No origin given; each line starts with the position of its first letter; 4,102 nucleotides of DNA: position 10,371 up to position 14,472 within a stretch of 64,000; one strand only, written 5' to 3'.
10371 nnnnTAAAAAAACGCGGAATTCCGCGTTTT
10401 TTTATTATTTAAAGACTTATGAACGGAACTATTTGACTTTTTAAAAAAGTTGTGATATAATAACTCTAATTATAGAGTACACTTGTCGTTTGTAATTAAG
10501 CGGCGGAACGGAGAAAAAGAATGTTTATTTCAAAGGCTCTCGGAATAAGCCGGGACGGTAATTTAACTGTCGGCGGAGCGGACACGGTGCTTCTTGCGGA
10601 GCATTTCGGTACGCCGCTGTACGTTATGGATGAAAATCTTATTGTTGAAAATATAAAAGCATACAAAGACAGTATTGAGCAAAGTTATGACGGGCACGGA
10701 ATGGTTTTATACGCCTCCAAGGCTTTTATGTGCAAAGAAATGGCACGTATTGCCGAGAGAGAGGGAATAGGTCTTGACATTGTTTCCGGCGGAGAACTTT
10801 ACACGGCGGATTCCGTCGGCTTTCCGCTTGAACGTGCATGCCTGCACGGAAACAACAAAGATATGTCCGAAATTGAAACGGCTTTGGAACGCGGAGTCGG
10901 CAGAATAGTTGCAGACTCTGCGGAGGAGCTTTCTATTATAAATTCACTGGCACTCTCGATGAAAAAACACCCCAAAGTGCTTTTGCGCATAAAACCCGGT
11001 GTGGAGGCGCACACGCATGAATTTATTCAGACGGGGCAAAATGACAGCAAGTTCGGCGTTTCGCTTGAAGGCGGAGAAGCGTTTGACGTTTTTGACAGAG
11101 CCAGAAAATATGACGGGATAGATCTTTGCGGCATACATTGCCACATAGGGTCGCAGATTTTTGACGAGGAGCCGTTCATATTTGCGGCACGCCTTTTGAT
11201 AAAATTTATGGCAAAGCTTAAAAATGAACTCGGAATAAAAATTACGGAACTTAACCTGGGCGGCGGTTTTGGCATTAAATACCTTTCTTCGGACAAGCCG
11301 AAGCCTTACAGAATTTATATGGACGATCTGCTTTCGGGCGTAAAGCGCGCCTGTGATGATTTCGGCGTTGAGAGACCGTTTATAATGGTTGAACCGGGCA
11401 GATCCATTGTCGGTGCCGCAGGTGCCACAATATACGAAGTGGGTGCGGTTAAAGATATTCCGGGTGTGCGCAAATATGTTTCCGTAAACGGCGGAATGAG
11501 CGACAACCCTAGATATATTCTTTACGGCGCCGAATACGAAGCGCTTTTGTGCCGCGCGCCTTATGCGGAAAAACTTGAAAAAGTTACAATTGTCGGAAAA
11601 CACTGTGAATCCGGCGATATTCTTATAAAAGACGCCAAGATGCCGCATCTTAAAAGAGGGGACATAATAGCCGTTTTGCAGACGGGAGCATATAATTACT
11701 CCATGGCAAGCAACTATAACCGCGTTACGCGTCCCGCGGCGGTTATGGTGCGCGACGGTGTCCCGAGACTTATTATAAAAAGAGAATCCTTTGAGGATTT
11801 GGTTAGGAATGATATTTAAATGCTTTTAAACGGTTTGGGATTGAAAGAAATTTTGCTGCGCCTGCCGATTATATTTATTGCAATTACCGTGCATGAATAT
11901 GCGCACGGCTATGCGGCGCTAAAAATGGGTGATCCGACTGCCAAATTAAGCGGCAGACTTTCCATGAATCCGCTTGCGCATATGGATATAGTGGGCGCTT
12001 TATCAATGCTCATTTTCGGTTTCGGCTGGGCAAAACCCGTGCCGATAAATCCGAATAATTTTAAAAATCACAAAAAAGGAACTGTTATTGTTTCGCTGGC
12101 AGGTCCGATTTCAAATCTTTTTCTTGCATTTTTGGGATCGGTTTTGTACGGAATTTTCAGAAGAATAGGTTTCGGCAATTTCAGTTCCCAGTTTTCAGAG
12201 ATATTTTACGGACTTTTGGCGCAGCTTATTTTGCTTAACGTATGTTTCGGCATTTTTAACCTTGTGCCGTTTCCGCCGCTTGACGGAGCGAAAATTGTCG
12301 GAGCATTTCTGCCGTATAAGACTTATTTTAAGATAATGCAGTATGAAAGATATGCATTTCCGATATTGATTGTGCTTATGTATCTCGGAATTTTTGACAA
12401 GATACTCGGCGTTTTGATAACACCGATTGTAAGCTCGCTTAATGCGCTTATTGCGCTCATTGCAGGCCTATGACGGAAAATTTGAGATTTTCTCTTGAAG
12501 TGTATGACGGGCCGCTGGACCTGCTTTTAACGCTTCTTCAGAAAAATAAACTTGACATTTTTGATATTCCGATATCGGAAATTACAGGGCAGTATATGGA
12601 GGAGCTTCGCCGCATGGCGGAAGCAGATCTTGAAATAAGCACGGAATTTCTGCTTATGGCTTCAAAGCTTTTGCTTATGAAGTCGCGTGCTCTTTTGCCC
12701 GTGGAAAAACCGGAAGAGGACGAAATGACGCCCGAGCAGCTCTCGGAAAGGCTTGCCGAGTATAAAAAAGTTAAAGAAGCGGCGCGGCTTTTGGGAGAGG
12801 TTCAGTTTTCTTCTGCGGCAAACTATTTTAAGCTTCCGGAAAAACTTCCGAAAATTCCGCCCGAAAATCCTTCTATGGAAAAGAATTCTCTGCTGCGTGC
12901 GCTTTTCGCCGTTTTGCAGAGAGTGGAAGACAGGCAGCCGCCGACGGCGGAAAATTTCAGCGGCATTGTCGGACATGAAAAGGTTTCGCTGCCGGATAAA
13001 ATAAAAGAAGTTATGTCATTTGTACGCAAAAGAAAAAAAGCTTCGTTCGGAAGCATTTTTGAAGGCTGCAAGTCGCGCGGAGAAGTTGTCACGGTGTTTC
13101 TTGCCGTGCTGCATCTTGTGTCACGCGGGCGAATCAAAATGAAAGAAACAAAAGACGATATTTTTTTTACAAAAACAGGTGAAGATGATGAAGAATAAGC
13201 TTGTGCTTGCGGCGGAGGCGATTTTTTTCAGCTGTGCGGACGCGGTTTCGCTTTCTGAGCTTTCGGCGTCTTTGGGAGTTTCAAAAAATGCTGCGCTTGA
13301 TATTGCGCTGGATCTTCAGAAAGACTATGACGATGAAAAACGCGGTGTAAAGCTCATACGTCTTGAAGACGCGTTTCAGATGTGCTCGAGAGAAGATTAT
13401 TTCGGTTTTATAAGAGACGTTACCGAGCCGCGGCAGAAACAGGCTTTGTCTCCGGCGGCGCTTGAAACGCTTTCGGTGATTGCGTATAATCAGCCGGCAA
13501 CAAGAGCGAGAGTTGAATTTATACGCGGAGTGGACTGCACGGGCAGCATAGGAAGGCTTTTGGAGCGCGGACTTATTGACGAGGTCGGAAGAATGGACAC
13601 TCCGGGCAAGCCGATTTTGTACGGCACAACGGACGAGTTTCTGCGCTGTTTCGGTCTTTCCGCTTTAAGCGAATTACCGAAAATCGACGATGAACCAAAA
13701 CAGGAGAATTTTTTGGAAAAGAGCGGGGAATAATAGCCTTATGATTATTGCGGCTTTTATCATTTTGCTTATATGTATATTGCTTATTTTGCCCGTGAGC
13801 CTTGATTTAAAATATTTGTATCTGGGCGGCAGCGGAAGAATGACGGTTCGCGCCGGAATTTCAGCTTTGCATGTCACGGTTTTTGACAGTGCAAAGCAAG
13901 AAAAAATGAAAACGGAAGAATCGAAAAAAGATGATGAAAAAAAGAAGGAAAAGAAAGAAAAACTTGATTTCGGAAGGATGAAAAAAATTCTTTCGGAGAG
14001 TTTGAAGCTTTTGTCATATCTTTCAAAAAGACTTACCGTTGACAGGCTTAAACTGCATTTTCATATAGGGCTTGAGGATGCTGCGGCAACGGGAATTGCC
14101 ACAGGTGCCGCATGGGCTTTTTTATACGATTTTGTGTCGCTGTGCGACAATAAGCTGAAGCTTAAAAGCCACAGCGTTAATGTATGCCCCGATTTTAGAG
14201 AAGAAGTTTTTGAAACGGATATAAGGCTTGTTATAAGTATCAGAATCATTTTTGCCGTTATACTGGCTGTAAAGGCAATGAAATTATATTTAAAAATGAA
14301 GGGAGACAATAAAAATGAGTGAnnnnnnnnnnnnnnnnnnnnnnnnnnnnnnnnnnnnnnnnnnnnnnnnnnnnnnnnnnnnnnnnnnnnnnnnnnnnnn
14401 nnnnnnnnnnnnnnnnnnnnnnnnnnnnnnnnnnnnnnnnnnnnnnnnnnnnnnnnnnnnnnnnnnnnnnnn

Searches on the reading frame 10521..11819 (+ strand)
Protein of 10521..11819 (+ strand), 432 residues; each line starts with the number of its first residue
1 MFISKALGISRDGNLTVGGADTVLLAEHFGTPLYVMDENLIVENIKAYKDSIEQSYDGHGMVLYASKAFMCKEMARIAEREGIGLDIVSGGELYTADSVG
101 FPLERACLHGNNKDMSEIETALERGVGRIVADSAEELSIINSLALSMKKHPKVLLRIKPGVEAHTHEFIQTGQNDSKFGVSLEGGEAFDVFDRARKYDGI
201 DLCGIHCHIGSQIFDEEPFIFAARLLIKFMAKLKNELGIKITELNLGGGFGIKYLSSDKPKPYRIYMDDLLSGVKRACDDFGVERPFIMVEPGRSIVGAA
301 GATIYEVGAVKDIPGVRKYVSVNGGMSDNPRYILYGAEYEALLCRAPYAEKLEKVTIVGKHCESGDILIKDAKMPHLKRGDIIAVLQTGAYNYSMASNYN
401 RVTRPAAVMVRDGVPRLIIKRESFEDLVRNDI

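Call 7: search_protein_families(library=pfam, proteins=[window:10521-11819:+])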
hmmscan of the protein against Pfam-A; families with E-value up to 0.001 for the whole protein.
window:10521-11819:+ (432 aa): 2 families
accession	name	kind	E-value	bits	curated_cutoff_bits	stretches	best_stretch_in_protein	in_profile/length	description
PF02784.22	Orn_Arg_deC_N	-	8.6e-60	202.6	23.4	1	46-297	5-246/247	Pyridoxal-dependent decarboxylase, pyridoxal binding domain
PF00278.28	Orn_DAP_Arg_deC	-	5.9e-17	62.2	23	1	57-389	5-95/95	Pyridoxal-dependent decarboxylase, C-terminal sheet domain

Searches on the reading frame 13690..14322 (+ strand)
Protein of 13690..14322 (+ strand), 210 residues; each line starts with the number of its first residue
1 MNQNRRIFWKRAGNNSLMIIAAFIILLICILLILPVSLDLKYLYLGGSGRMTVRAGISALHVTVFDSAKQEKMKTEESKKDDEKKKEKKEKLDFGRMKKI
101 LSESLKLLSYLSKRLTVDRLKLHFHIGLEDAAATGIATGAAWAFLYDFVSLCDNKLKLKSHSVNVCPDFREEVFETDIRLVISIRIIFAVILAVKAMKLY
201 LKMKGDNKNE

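Call 6: search_protein_families(library=pfam, proteins=[window:13690-14322:+])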
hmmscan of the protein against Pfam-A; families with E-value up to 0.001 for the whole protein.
window:13690-14322:+ (210 aa): 1 family
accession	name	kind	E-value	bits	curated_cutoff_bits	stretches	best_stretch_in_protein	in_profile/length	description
PF11167.13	DUF2953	-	3.2e-15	56.4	22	1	126-176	3-53/53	Protein of unknown function (DUF2953)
